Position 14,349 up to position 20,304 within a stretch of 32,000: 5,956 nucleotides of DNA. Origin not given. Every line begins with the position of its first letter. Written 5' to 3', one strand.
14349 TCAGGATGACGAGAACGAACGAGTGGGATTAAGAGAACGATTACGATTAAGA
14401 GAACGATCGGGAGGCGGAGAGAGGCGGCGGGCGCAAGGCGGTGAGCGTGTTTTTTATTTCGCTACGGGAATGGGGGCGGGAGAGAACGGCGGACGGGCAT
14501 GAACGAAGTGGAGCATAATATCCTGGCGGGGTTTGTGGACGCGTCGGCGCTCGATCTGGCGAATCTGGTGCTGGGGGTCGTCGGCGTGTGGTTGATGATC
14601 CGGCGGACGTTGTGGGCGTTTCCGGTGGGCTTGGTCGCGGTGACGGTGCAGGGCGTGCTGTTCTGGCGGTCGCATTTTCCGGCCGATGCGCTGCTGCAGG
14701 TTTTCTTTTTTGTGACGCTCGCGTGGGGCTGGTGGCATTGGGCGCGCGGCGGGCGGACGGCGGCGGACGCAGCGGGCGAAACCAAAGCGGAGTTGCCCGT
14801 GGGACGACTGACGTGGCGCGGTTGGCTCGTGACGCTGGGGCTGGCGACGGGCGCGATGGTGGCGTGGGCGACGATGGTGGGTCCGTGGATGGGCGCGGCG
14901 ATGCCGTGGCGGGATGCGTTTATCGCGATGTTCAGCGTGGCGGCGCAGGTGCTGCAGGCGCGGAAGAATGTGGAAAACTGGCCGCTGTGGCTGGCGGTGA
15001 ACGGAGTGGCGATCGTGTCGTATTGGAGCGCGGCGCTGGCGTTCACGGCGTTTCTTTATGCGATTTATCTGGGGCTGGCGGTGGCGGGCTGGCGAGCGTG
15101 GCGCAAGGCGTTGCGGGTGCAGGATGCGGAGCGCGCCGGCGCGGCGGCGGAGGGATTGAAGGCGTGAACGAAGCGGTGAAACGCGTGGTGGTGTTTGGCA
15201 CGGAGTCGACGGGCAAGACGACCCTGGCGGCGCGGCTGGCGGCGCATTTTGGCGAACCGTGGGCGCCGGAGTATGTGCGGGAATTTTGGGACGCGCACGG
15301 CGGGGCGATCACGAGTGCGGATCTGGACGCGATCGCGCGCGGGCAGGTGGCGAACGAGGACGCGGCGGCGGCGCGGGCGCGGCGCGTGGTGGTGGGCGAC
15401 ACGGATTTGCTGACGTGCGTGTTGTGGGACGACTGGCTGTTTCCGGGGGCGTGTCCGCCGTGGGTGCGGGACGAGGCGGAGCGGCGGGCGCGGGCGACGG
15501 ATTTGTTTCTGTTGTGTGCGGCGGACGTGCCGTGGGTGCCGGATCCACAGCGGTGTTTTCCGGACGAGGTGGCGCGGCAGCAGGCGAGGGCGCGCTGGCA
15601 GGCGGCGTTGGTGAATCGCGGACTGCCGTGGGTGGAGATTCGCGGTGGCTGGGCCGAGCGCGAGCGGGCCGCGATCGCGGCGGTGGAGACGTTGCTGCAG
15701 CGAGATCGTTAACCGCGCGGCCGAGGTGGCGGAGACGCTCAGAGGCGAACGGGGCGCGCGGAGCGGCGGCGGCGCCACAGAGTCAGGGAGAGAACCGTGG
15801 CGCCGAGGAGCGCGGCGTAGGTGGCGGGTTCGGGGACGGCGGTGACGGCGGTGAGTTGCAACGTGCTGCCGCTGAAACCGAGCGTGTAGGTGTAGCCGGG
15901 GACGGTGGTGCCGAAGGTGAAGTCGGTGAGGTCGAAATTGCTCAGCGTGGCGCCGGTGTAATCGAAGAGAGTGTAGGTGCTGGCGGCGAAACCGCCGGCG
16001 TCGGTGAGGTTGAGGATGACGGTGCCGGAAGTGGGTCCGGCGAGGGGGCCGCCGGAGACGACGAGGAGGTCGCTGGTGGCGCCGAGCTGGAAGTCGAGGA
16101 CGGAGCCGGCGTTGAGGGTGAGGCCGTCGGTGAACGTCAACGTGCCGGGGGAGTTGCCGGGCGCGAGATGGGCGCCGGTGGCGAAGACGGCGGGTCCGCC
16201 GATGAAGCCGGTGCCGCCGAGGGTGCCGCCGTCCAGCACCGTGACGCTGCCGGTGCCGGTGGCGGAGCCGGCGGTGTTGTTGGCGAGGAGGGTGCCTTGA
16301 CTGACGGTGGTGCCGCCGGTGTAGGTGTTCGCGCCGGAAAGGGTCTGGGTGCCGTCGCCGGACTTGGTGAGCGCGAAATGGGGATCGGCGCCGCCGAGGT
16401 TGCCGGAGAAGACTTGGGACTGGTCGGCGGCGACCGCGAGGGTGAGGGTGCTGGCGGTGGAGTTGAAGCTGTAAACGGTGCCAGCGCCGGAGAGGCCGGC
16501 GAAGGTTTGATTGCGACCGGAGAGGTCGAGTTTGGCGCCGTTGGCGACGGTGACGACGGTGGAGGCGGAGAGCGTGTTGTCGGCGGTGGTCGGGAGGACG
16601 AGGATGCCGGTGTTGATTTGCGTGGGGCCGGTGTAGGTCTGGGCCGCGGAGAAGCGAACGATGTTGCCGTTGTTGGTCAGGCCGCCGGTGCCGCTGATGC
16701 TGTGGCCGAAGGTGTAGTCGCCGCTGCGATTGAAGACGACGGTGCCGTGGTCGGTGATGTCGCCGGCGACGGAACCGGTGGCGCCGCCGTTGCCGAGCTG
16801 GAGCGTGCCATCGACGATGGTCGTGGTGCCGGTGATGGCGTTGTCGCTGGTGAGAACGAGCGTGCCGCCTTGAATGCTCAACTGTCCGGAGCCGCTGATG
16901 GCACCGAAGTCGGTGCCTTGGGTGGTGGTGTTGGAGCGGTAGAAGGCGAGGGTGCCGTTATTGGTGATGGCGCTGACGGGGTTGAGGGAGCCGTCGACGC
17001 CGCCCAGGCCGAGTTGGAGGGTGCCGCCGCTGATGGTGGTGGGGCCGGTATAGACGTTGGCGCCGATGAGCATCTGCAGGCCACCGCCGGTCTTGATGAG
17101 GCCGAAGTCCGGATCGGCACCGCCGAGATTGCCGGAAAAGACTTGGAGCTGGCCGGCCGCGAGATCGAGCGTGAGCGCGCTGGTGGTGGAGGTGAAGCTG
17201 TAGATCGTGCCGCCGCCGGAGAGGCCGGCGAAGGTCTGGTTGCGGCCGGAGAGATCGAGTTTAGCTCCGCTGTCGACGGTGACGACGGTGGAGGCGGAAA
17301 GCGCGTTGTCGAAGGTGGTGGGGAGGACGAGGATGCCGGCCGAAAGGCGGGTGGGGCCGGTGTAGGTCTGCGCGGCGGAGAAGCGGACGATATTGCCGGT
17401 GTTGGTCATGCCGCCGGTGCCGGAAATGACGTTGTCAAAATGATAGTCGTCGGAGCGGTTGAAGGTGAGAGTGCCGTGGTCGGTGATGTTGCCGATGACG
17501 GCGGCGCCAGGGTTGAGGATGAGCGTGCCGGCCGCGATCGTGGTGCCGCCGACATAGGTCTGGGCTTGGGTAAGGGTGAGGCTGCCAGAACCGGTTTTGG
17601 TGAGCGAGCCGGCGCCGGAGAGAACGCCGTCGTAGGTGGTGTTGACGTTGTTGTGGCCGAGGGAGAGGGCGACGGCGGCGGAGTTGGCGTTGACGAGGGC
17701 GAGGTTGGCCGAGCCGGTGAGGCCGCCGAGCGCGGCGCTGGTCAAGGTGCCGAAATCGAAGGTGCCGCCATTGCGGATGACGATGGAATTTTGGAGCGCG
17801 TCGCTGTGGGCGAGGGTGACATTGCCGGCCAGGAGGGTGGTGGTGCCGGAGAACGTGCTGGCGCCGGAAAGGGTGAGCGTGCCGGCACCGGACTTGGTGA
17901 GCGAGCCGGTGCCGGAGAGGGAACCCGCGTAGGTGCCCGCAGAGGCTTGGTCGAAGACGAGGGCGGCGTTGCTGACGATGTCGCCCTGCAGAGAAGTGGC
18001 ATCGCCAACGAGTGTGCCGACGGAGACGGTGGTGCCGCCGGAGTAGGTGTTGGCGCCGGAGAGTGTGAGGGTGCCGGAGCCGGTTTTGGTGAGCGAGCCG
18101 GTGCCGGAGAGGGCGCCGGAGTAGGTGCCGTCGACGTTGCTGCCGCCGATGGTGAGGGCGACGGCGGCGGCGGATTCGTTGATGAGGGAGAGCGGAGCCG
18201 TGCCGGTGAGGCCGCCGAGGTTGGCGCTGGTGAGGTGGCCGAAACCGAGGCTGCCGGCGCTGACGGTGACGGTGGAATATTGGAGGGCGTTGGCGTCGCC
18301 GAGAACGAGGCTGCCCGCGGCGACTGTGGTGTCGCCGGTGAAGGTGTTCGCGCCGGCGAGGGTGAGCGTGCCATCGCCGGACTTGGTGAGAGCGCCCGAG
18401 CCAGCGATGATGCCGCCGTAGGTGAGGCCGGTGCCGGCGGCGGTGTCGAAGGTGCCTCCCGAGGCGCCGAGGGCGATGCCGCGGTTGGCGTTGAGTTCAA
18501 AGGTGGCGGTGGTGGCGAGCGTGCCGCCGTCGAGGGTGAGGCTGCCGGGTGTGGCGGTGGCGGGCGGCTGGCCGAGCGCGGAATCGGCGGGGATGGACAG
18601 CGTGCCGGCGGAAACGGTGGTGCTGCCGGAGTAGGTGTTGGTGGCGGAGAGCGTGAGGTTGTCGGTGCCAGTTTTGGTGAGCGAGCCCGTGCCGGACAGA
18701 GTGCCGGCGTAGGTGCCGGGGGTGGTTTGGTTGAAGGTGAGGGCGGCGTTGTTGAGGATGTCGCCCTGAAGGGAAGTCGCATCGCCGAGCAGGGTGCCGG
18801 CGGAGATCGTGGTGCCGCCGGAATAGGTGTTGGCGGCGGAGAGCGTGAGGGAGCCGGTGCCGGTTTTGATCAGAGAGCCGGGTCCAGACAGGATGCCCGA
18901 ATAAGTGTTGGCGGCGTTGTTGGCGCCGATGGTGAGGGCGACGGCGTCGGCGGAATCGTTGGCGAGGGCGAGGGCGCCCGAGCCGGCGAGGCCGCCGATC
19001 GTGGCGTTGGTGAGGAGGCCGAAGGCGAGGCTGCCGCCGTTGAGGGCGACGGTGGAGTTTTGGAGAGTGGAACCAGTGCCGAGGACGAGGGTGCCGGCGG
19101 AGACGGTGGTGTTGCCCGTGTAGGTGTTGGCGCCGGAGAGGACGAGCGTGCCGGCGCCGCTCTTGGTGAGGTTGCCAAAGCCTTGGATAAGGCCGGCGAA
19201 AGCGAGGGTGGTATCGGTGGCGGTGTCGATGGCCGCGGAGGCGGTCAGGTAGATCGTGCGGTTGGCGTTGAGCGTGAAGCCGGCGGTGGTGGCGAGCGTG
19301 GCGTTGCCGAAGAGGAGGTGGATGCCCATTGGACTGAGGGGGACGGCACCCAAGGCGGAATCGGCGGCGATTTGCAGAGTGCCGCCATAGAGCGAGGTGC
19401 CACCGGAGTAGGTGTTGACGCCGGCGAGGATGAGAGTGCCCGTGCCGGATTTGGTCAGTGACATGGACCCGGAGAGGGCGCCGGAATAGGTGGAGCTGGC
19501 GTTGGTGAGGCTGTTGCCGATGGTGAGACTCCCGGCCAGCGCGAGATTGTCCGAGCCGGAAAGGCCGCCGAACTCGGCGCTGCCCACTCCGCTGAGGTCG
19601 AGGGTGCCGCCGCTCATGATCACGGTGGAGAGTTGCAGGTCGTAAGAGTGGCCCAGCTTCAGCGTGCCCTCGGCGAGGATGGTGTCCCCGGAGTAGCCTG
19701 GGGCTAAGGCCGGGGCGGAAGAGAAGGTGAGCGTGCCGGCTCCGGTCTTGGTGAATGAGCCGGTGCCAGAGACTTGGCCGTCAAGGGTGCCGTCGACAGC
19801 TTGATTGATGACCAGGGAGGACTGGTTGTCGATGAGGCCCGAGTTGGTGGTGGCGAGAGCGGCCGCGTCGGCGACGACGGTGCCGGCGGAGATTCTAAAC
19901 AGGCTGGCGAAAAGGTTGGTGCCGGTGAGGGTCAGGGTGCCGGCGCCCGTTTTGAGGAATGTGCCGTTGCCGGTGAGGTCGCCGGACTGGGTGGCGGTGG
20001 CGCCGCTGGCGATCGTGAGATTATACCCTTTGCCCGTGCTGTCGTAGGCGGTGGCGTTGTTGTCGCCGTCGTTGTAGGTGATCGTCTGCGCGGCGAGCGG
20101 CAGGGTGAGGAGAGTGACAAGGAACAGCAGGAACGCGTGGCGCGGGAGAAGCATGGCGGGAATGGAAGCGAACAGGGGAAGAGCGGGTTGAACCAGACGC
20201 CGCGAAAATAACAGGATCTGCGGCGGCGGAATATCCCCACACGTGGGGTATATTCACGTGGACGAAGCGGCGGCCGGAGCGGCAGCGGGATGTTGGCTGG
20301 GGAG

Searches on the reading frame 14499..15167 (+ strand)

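Call 13: search_protein_families(library=pfam, proteins=[window:14499-15167:+], max_evalue=0.001)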
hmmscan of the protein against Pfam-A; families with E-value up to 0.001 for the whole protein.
window:14499-15167:+ (222 aa): 1 family
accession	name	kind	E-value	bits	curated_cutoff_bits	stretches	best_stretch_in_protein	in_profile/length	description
PF04973.17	NMN_transporter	-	1.5e-43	149.2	27.3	1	17-203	2-175/175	Nicotinamide mononucleotide transporter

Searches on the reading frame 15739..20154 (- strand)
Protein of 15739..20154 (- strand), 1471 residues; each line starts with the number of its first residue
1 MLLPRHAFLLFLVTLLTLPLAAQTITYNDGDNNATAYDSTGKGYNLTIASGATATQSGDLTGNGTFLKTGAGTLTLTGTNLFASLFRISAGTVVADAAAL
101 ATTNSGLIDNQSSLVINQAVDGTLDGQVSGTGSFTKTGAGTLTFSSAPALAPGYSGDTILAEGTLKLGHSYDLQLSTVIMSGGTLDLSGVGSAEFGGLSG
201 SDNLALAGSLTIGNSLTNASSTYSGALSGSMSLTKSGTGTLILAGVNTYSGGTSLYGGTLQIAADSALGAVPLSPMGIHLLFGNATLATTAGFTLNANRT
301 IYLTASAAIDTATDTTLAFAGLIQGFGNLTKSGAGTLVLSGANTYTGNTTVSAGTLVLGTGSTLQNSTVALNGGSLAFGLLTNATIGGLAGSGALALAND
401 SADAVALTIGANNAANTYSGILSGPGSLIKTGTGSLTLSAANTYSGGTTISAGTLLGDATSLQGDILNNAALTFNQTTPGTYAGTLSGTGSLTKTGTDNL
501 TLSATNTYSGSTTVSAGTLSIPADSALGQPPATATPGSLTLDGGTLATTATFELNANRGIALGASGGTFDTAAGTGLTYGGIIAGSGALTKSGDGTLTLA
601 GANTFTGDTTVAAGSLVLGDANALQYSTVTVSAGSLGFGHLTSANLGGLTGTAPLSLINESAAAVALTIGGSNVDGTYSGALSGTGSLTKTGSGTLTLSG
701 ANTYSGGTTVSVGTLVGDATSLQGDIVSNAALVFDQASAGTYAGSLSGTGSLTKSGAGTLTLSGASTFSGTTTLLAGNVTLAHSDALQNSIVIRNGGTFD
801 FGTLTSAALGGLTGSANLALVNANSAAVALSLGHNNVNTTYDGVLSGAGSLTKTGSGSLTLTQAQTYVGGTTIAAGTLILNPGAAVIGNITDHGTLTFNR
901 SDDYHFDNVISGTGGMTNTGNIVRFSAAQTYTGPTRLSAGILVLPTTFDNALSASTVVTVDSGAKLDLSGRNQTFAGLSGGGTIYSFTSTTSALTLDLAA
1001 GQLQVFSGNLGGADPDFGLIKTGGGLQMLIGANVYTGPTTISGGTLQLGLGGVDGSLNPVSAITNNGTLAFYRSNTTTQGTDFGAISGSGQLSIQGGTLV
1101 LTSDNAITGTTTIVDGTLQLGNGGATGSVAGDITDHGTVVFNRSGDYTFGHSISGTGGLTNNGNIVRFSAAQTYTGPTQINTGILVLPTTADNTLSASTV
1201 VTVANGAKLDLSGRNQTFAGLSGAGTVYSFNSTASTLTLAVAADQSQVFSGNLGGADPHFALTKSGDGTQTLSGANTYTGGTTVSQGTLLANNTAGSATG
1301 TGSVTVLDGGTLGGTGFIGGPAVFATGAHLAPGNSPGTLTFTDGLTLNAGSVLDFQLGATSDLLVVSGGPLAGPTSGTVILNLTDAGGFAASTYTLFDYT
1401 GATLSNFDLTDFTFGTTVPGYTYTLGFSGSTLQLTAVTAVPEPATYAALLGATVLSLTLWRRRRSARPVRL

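Call 13: search_protein_families(library=pfam, proteins=[window:15739-20154:-], max_evalue=0.001)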
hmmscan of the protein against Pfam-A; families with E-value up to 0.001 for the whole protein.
window:15739-20154:- (1471 aa): 1 family
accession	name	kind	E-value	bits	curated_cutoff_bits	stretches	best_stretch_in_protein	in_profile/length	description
PF12951.13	PATR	-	9.2e-101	329.9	27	13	329-358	1-30/30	Passenger-associated-transport-repeat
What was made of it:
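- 15739..20154 (-): Large PATR/PEP-CTERM protein (1471 aa), a probable second target of the same regulator. PATR 9e-101 (call 13).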

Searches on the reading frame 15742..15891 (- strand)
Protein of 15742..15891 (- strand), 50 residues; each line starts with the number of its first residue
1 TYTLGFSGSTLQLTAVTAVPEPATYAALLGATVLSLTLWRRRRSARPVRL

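Call 97: search_protein_families(library=pfam, proteins=[window:15742-15891:-], max_evalue=10)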
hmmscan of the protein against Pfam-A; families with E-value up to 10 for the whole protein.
window:15742-15891:- (50 aa): 1 family
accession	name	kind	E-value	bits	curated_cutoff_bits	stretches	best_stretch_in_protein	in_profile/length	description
PF07589.16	PEP-CTERM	-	1.1e-05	25.8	20.7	1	18-42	1-24/24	PEP-CTERM motif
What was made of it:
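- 15739..20154 (-): PEP-CTERM tail 25.8 bits (call 97).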
